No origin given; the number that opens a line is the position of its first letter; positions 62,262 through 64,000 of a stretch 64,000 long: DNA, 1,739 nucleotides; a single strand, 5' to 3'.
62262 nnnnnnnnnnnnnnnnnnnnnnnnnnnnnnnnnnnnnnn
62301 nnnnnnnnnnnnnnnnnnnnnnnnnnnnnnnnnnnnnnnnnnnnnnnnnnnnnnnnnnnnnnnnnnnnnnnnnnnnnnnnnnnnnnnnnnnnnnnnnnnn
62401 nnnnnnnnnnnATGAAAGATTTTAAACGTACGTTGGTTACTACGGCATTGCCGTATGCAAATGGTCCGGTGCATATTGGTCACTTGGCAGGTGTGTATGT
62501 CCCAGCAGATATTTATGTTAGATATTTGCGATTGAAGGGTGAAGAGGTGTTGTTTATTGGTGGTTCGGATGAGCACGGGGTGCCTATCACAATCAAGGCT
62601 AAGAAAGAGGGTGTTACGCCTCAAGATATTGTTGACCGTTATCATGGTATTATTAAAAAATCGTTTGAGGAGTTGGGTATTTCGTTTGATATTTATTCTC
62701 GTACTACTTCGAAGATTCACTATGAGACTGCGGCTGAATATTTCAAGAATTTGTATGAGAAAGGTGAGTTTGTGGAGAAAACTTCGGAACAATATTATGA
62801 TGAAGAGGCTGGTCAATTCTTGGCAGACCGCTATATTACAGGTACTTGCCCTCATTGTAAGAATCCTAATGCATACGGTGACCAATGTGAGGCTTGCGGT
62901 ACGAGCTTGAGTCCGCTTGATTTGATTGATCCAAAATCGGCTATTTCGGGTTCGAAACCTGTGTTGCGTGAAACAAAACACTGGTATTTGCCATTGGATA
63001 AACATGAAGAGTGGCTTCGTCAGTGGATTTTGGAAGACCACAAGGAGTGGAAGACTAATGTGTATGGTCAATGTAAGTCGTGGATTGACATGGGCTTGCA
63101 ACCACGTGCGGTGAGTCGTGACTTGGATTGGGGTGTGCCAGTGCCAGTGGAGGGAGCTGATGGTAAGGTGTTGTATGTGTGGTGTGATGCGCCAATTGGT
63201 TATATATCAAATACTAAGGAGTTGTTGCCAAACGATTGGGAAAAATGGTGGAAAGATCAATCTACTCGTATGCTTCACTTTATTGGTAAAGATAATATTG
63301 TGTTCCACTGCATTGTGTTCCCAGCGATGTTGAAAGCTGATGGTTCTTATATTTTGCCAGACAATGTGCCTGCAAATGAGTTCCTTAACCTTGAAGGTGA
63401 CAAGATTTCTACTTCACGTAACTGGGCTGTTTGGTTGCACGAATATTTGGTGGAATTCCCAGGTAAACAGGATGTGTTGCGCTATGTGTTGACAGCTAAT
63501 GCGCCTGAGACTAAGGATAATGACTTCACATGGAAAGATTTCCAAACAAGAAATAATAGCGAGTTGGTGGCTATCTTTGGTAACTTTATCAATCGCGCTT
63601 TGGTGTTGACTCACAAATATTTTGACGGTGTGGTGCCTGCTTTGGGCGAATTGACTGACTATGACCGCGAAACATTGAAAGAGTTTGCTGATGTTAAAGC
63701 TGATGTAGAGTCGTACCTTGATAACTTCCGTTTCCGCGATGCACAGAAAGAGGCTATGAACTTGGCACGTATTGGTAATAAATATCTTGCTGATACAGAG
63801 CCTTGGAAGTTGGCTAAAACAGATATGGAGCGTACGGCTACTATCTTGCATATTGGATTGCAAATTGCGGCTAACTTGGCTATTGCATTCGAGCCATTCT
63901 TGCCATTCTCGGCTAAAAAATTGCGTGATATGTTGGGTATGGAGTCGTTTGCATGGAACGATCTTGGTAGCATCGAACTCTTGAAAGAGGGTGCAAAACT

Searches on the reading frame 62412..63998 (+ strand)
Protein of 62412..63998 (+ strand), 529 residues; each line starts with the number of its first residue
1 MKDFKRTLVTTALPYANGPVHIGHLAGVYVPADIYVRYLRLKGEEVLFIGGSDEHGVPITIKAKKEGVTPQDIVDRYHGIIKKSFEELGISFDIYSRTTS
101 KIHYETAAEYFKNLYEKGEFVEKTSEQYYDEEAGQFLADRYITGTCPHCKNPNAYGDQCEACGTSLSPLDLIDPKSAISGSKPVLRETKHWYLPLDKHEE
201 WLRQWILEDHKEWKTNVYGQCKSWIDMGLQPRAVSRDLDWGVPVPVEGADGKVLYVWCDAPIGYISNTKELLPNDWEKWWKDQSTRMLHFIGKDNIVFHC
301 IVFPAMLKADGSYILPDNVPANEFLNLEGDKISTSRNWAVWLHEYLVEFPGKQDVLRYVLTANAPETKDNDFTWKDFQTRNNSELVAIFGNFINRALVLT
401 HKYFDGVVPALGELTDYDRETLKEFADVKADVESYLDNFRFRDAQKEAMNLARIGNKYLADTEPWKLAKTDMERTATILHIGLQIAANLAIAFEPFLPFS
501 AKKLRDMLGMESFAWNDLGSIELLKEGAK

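Call 21: search_protein_families(library=pfam, proteins=[window:62412-63998:+])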
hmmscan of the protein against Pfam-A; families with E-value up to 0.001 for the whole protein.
window:62412-63998:+ (529 aa): 5 families
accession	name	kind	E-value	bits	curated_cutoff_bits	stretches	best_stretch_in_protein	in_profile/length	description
PF09334.17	tRNA-synt_1g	-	3e-161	537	20.1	1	8-396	2-390/391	tRNA synthetases class I (M)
PF00133.28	tRNA-synt_1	-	1.2e-16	60.9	22.7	1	11-246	29-245/414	tRNA synthetases class I (I, L, M and V)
PF19303.5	Anticodon_3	-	8.8e-16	58.6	23.5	1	408-517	1-110/152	Anticodon binding domain of methionyl tRNA ligase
PF08264.19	Anticodon_1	-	5.8e-07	29.9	25.1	1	418-512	1-97/148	Anticodon-binding domain of tRNA ligase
PF01406.26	tRNA-synt_1e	-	3.7e-05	23.7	27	0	19-133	22-135/301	tRNA synthetases class I (C) catalytic domain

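Call 43: find_homologous_proteins(query=window:62412-63998:+, max_evalue=1e-100)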
Query window:62412-63998:+ (529 aa): 8000 proteins with E <= 1e-100 among 8000 candidates; the best 120 are listed.
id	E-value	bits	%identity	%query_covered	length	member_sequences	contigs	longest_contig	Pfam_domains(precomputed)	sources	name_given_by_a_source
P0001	0.0e+0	1251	100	100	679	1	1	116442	PF09334.18,PF08264.20,PF00133.29,PF01588.27,PF19303.6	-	-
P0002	0.0e+0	1244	100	100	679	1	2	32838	PF09334.18,PF08264.20,PF00133.29,PF01588.27,PF19303.6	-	-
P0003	0.0e+0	1244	100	100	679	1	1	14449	PF09334.18,PF08264.20,PF00133.29,PF01588.27,PF19303.6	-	-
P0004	0.0e+0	1244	100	100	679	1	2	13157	PF09334.18,PF08264.20,PF00133.29,PF01588.27,PF19303.6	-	-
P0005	0.0e+0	1244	100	100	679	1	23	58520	PF09334.18,PF08264.20,PF00133.29,PF01588.27,PF19303.6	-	-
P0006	0.0e+0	1244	100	100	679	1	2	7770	PF09334.18,PF08264.20,PF00133.29,PF01588.27,PF19303.6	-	-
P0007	0.0e+0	1243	100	100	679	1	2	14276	PF09334.18,PF08264.20,PF00133.29,PF01588.27,PF19303.6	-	-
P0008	0.0e+0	1243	100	100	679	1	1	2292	PF09334.18,PF08264.20,PF00133.29,PF01588.27,PF19303.6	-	-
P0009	0.0e+0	1243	100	100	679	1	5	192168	PF09334.18,PF08264.20,PF00133.29,PF01588.27,PF19303.6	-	-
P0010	0.0e+0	1243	100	100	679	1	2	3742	PF09334.18,PF08264.20,PF00133.29,PF01588.27,PF19303.6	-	-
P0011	0.0e+0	1243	100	100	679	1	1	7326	PF09334.18,PF08264.20,PF00133.29,PF01588.27,PF19303.6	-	-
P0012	0.0e+0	1243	99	100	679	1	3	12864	PF09334.18,PF08264.20,PF00133.29,PF01588.27,PF19303.6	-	-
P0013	0.0e+0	1242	99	100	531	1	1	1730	PF09334.18,PF08264.20,PF00133.29,PF19303.6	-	-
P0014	0.0e+0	1242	99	100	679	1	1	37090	PF09334.18,PF08264.20,PF00133.29,PF01588.27,PF19303.6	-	-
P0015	0.0e+0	1242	99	100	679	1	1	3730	PF09334.18,PF08264.20,PF00133.29,PF01588.27,PF19303.6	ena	-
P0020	0.0e+0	1241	99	100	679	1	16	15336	PF09334.18,PF08264.20,PF00133.29,PF01588.27,PF19303.6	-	-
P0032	0.0e+0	1238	99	100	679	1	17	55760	PF09334.18,PF08264.20,PF00133.29,PF01588.27,PF19303.6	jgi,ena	jgi:methionyl-tRNA synthetase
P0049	0.0e+0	1236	99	100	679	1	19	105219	PF09334.18,PF08264.20,PF00133.29,PF01588.27,PF19303.6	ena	-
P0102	0.0e+0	1222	98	100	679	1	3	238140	PF09334.18,PF01406.26,PF08264.20,PF00133.29,PF01588.27,PF19303.6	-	-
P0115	0.0e+0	1219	97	100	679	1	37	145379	PF09334.18,PF01406.26,PF08264.20,PF00133.29,PF01588.27,PF19303.6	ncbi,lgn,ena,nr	ncbi:MAG: methionine--tRNA ligase [Paludibacteraceae bacterium]|nr:methionine--tRNA ligase [Paludiba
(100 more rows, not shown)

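Call 44: find_encoding_contigs(protein=P0115, flank=1500, max_places=10)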
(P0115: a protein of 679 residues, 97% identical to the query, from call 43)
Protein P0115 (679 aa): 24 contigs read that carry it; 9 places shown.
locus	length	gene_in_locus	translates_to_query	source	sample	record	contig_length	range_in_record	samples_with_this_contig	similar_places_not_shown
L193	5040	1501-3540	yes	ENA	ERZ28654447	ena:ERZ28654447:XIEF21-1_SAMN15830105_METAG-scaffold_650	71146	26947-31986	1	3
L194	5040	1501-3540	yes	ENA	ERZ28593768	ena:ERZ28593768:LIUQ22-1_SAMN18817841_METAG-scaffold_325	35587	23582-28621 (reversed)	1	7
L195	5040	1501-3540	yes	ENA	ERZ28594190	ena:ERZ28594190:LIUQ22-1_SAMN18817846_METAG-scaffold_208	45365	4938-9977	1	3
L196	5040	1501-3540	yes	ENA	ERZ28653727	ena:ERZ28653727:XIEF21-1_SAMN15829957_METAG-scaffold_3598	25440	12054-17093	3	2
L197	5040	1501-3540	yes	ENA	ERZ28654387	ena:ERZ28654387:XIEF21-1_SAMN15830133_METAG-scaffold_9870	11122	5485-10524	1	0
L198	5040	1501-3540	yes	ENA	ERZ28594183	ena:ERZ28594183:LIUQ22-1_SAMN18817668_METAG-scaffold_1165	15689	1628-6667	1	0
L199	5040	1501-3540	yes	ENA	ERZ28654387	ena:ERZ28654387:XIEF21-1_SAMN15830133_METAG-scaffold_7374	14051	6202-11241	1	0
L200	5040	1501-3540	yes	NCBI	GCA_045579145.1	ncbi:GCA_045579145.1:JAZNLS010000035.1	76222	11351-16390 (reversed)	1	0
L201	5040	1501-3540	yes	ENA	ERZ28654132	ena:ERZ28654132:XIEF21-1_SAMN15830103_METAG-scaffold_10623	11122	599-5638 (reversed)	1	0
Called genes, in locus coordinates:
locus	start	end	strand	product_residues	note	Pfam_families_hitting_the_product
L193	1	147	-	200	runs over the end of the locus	-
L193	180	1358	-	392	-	-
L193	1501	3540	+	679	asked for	PF00133:tRNA-synt_1, PF01406:tRNA-synt_1e (faint), PF09334:tRNA-synt_1g, PF08264:Anticodon_1 (weak), PF19303:Anticodon_3, PF01588:tRNA_bind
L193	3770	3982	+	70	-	PF04024:PspC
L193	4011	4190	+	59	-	PF04024:PspC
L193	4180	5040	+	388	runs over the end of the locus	-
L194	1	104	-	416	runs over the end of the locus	-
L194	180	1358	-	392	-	-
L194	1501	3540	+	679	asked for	PF00133:tRNA-synt_1, PF01406:tRNA-synt_1e (faint), PF09334:tRNA-synt_1g, PF08264:Anticodon_1 (weak), PF19303:Anticodon_3, PF01588:tRNA_bind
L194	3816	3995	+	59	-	PF04024:PspC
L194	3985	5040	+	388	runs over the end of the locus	-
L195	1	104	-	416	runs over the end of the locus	-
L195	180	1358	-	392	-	-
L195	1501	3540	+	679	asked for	PF00133:tRNA-synt_1, PF01406:tRNA-synt_1e (faint), PF09334:tRNA-synt_1g, PF08264:Anticodon_1 (weak), PF19303:Anticodon_3, PF01588:tRNA_bind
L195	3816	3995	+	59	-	PF04024:PspC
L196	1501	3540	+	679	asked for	PF00133:tRNA-synt_1, PF01406:tRNA-synt_1e (faint), PF09334:tRNA-synt_1g, PF08264:Anticodon_1 (weak), PF19303:Anticodon_3, PF01588:tRNA_bind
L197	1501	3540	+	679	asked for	PF00133:tRNA-synt_1, PF01406:tRNA-synt_1e (faint), PF09334:tRNA-synt_1g, PF08264:Anticodon_1 (weak), PF19303:Anticodon_3, PF01588:tRNA_bind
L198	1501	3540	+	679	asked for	PF00133:tRNA-synt_1, PF01406:tRNA-synt_1e (faint), PF09334:tRNA-synt_1g, PF08264:Anticodon_1 (weak), PF19303:Anticodon_3, PF01588:tRNA_bind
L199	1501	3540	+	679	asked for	PF00133:tRNA-synt_1, PF01406:tRNA-synt_1e (faint), PF09334:tRNA-synt_1g, PF08264:Anticodon_1 (weak), PF19303:Anticodon_3, PF01588:tRNA_bind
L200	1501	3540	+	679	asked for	PF00133:tRNA-synt_1, PF01406:tRNA-synt_1e (faint), PF09334:tRNA-synt_1g, PF08264:Anticodon_1 (weak), PF19303:Anticodon_3, PF01588:tRNA_bind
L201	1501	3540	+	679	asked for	PF00133:tRNA-synt_1, PF01406:tRNA-synt_1e (faint), PF09334:tRNA-synt_1g, PF08264:Anticodon_1 (weak), PF19303:Anticodon_3, PF01588:tRNA_bind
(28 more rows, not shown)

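Call 45: find_encoding_contigs(protein=P0102, flank=1500, max_places=10)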
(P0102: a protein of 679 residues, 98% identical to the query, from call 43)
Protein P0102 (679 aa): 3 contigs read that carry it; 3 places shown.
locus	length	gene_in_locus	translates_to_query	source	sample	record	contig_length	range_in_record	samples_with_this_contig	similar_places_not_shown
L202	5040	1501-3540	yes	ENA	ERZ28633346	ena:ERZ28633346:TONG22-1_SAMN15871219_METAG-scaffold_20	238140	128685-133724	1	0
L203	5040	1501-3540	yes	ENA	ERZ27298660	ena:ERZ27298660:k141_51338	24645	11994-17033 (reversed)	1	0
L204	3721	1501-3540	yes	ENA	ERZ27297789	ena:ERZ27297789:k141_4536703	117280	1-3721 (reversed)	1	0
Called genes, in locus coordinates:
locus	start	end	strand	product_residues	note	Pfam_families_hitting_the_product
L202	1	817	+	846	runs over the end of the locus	PF06803:DUF1232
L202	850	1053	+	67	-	PF09723:Zn_ribbon_8 (faint)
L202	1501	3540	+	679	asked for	PF00133:tRNA-synt_1, PF01406:tRNA-synt_1e (faint), PF09334:tRNA-synt_1g, PF08264:Anticodon_1 (weak), PF19303:Anticodon_3, PF01588:tRNA_bind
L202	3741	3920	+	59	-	PF04024:PspC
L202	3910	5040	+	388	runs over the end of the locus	PF07786:HGSNAT_cat (weak)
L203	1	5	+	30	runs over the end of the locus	-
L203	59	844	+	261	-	PF00520:Ion_trans, PF08016:PKD_channel (faint)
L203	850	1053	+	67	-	PF09723:Zn_ribbon_8 (weak)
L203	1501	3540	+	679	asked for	PF00133:tRNA-synt_1, PF01406:tRNA-synt_1e (faint), PF09334:tRNA-synt_1g, PF08264:Anticodon_1 (weak), PF19303:Anticodon_3, PF01588:tRNA_bind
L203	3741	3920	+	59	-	PF04024:PspC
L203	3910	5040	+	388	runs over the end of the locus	PF07786:HGSNAT_cat (weak)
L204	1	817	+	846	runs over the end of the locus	PF06803:DUF1232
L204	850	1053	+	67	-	PF09723:Zn_ribbon_8 (faint)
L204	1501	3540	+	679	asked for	PF00133:tRNA-synt_1, PF01406:tRNA-synt_1e (faint), PF09334:tRNA-synt_1g, PF08264:Anticodon_1 (weak), PF19303:Anticodon_3, PF01588:tRNA_bind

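Call 46: find_encoding_contigs(protein=P0049, flank=1500, max_places=10)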
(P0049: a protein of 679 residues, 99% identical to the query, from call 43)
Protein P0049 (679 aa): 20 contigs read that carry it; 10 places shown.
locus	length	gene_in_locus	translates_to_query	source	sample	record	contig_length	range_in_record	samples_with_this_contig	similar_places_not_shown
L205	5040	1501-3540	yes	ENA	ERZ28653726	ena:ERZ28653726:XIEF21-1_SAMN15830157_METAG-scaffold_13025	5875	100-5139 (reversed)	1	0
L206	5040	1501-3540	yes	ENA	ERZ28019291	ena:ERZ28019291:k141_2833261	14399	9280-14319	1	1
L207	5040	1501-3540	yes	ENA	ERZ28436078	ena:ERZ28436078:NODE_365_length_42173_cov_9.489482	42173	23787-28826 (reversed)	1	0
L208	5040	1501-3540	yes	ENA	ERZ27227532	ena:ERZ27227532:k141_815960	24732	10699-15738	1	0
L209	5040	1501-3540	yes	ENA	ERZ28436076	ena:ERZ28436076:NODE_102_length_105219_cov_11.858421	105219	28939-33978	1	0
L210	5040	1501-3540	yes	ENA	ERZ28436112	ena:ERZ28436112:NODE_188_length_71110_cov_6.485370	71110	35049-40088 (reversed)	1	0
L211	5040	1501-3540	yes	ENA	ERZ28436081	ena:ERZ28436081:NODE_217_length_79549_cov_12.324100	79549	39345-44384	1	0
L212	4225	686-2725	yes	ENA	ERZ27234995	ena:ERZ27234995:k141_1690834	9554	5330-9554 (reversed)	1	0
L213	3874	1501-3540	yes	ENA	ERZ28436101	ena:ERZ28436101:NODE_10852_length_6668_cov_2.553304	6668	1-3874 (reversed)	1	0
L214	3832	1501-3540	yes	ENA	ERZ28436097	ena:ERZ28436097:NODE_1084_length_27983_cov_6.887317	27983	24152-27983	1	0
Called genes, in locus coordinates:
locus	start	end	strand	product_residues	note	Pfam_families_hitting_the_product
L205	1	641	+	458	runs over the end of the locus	?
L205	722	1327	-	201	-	-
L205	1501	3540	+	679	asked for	PF00133:tRNA-synt_1, PF09334:tRNA-synt_1g, PF08264:Anticodon_1 (weak), PF19303:Anticodon_3, PF01588:tRNA_bind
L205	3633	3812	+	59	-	PF04024:PspC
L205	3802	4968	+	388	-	-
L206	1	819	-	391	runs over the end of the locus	-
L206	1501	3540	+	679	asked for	PF00133:tRNA-synt_1, PF09334:tRNA-synt_1g, PF08264:Anticodon_1 (weak), PF19303:Anticodon_3, PF01588:tRNA_bind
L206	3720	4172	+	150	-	PF01797:Y1_Tnp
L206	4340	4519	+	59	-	PF04024:PspC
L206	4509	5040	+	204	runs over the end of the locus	?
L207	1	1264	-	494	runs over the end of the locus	PF18962:Por_Secre_tail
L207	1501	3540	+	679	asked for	PF00133:tRNA-synt_1, PF09334:tRNA-synt_1g, PF08264:Anticodon_1 (weak), PF19303:Anticodon_3, PF01588:tRNA_bind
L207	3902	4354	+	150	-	PF01797:Y1_Tnp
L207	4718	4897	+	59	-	PF04024:PspC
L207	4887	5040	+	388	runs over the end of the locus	-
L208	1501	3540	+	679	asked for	PF00133:tRNA-synt_1, PF09334:tRNA-synt_1g, PF08264:Anticodon_1 (weak), PF19303:Anticodon_3, PF01588:tRNA_bind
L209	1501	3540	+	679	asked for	PF00133:tRNA-synt_1, PF09334:tRNA-synt_1g, PF08264:Anticodon_1 (weak), PF19303:Anticodon_3, PF01588:tRNA_bind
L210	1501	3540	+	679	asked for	PF00133:tRNA-synt_1, PF09334:tRNA-synt_1g, PF08264:Anticodon_1 (weak), PF19303:Anticodon_3, PF01588:tRNA_bind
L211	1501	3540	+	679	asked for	PF00133:tRNA-synt_1, PF09334:tRNA-synt_1g, PF08264:Anticodon_1 (weak), PF19303:Anticodon_3, PF01588:tRNA_bind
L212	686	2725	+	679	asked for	PF00133:tRNA-synt_1, PF09334:tRNA-synt_1g, PF08264:Anticodon_1 (weak), PF19303:Anticodon_3, PF01588:tRNA_bind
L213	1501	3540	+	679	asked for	PF00133:tRNA-synt_1, PF09334:tRNA-synt_1g, PF08264:Anticodon_1 (weak), PF19303:Anticodon_3, PF01588:tRNA_bind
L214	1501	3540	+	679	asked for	PF00133:tRNA-synt_1, PF09334:tRNA-synt_1g, PF08264:Anticodon_1 (weak), PF19303:Anticodon_3, PF01588:tRNA_bind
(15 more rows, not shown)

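Call 54: find_encoding_contigs(protein=P0005, flank=800, max_places=10)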
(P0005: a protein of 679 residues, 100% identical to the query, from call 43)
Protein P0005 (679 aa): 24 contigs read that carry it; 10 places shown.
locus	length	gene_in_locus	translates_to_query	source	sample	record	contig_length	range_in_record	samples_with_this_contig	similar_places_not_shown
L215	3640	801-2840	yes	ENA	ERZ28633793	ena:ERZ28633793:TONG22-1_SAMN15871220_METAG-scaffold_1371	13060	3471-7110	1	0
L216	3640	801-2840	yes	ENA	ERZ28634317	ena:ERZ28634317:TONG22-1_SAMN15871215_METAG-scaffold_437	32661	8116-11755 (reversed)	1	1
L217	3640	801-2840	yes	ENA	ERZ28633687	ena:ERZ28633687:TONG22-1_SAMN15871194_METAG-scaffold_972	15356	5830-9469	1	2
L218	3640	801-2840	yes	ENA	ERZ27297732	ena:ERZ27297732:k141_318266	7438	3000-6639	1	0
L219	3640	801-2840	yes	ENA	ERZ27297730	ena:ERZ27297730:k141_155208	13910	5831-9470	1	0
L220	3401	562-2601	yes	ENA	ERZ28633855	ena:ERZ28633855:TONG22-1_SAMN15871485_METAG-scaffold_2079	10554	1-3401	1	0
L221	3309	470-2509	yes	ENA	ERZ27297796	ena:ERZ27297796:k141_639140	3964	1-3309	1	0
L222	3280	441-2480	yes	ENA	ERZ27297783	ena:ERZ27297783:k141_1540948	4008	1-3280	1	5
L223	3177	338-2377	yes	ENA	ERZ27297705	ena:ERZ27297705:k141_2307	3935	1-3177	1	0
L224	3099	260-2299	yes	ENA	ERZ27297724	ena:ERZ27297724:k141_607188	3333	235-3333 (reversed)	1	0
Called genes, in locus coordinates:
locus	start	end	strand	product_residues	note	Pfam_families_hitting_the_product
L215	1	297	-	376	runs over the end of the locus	-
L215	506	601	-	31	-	-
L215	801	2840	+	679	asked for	PF00133:tRNA-synt_1, PF09334:tRNA-synt_1g, PF08264:Anticodon_1 (weak), PF19303:Anticodon_3, PF01588:tRNA_bind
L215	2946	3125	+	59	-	PF04024:PspC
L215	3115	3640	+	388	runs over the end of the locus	-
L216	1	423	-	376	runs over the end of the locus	-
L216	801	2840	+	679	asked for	PF00133:tRNA-synt_1, PF09334:tRNA-synt_1g, PF08264:Anticodon_1 (weak), PF19303:Anticodon_3, PF01588:tRNA_bind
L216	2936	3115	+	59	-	PF04024:PspC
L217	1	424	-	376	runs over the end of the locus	-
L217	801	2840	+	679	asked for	PF00133:tRNA-synt_1, PF09334:tRNA-synt_1g, PF08264:Anticodon_1 (weak), PF19303:Anticodon_3, PF01588:tRNA_bind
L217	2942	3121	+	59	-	PF04024:PspC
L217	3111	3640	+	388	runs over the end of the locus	-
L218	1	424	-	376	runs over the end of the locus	-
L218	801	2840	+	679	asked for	PF00133:tRNA-synt_1, PF09334:tRNA-synt_1g, PF08264:Anticodon_1 (weak), PF19303:Anticodon_3, PF01588:tRNA_bind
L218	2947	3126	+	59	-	PF04024:PspC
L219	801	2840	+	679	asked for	PF00133:tRNA-synt_1, PF09334:tRNA-synt_1g, PF08264:Anticodon_1 (weak), PF19303:Anticodon_3, PF01588:tRNA_bind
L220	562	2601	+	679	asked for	PF00133:tRNA-synt_1, PF09334:tRNA-synt_1g, PF08264:Anticodon_1 (weak), PF19303:Anticodon_3, PF01588:tRNA_bind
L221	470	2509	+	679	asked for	PF00133:tRNA-synt_1, PF09334:tRNA-synt_1g, PF08264:Anticodon_1 (weak), PF19303:Anticodon_3, PF01588:tRNA_bind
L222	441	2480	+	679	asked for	PF00133:tRNA-synt_1, PF09334:tRNA-synt_1g, PF08264:Anticodon_1 (weak), PF19303:Anticodon_3, PF01588:tRNA_bind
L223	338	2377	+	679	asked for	PF00133:tRNA-synt_1, PF09334:tRNA-synt_1g, PF08264:Anticodon_1 (weak), PF19303:Anticodon_3, PF01588:tRNA_bind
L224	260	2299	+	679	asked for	PF00133:tRNA-synt_1, PF09334:tRNA-synt_1g, PF08264:Anticodon_1 (weak), PF19303:Anticodon_3, PF01588:tRNA_bind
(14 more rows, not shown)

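Call 55: find_encoding_contigs(protein=P0032, flank=800, max_places=10)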
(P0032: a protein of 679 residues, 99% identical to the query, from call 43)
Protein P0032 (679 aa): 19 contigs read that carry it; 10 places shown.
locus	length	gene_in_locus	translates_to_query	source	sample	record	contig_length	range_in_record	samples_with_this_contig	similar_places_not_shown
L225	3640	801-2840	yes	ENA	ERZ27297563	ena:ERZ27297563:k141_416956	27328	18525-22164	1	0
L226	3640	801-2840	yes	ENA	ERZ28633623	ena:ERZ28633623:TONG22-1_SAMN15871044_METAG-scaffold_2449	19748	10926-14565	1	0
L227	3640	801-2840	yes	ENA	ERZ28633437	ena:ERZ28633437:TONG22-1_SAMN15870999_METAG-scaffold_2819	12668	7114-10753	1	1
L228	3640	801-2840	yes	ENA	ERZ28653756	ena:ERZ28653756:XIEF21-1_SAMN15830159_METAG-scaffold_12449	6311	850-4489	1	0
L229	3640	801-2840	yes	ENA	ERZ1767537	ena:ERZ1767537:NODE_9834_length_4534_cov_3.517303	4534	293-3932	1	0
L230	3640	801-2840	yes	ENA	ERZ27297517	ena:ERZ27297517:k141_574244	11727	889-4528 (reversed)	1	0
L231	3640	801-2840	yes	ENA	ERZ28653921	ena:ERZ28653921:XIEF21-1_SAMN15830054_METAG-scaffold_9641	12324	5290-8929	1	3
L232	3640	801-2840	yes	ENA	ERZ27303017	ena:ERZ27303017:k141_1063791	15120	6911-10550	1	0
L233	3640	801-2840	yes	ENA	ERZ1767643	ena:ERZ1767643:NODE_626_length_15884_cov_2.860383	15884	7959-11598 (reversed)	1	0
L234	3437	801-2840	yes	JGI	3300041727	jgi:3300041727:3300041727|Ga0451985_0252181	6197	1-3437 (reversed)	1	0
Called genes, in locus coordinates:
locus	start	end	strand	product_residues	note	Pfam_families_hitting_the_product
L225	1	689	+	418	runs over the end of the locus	PF13173:AAA_14, PF13635:DUF4143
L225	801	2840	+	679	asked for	PF00133:tRNA-synt_1, PF09334:tRNA-synt_1g, PF08264:Anticodon_1 (weak), PF19303:Anticodon_3, PF01588:tRNA_bind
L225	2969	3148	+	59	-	PF04024:PspC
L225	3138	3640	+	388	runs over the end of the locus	-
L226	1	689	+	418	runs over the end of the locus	PF13173:AAA_14, PF13635:DUF4143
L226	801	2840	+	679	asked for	PF00133:tRNA-synt_1, PF09334:tRNA-synt_1g, PF08264:Anticodon_1 (weak), PF19303:Anticodon_3, PF01588:tRNA_bind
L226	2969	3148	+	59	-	PF04024:PspC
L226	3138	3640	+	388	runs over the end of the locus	-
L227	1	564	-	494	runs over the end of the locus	PF18962:Por_Secre_tail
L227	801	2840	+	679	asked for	PF00133:tRNA-synt_1, PF09334:tRNA-synt_1g, PF08264:Anticodon_1 (weak), PF19303:Anticodon_3, PF01588:tRNA_bind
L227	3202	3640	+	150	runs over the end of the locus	PF01797:Y1_Tnp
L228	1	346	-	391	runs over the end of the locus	-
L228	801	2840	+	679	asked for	PF00133:tRNA-synt_1, PF09334:tRNA-synt_1g, PF08264:Anticodon_1 (weak), PF19303:Anticodon_3, PF01588:tRNA_bind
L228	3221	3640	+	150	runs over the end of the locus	PF01797:Y1_Tnp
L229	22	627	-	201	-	-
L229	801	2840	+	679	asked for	PF00133:tRNA-synt_1, PF09334:tRNA-synt_1g, PF08264:Anticodon_1 (weak), PF19303:Anticodon_3, PF01588:tRNA_bind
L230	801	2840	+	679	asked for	PF00133:tRNA-synt_1, PF09334:tRNA-synt_1g, PF08264:Anticodon_1 (weak), PF19303:Anticodon_3, PF01588:tRNA_bind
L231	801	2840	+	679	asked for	PF00133:tRNA-synt_1, PF09334:tRNA-synt_1g, PF08264:Anticodon_1 (weak), PF19303:Anticodon_3, PF01588:tRNA_bind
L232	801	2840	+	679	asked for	PF00133:tRNA-synt_1, PF09334:tRNA-synt_1g, PF08264:Anticodon_1 (weak), PF19303:Anticodon_3, PF01588:tRNA_bind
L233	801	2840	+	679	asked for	PF00133:tRNA-synt_1, PF09334:tRNA-synt_1g, PF08264:Anticodon_1 (weak), PF19303:Anticodon_3, PF01588:tRNA_bind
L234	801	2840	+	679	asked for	PF00133:tRNA-synt_1, PF09334:tRNA-synt_1g, PF08264:Anticodon_1 (weak), PF19303:Anticodon_3, PF01588:tRNA_bind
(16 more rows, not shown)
